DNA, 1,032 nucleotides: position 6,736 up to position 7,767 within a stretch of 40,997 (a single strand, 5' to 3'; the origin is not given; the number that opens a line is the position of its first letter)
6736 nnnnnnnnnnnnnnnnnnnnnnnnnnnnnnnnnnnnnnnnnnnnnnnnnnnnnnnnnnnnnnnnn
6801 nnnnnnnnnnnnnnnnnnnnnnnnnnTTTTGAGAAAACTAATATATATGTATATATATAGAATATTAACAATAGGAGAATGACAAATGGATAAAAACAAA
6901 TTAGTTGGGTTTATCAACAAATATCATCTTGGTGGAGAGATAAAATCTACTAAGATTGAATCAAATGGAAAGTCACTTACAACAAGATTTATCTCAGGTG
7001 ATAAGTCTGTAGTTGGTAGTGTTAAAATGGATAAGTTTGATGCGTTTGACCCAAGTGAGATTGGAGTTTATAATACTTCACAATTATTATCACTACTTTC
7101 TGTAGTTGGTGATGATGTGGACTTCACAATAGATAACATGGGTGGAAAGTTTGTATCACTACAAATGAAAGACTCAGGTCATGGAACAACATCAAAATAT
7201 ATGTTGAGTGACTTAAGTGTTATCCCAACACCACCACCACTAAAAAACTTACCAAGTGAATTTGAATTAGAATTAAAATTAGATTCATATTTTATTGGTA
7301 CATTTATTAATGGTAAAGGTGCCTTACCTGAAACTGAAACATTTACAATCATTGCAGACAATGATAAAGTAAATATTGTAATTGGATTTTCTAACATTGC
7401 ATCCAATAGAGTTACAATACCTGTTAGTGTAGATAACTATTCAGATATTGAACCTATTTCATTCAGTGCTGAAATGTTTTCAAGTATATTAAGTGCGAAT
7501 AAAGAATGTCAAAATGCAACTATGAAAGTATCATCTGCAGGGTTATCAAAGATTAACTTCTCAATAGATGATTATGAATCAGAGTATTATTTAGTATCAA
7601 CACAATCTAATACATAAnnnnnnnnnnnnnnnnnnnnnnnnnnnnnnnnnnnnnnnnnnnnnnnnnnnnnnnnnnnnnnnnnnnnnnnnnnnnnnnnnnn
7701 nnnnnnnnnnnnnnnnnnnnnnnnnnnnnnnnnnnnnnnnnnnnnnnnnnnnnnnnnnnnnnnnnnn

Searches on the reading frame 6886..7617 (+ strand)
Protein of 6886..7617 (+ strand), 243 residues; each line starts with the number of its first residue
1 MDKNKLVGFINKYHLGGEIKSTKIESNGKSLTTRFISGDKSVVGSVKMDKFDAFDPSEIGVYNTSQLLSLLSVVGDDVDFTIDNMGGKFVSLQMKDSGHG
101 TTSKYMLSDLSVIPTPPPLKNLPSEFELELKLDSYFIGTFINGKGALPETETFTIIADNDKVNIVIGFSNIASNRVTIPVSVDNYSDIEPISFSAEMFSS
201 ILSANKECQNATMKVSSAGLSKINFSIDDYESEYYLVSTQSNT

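Call 7: search_protein_families(library=pfam, max_evalue=0.01, proteins=[window:6886-7617:+])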
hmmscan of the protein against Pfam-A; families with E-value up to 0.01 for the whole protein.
window:6886-7617:+ (243 aa): 0 families

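Call 27: search_protein_families(library=pfam, max_evalue=10, proteins=[window:6886-7617:+])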
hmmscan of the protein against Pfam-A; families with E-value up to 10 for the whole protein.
window:6886-7617:+ (243 aa): 1 family
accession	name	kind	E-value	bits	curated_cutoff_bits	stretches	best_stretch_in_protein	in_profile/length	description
PF14658.12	EF-hand_9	-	0.13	13.2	37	1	50-76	3-29/66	EF-hand domain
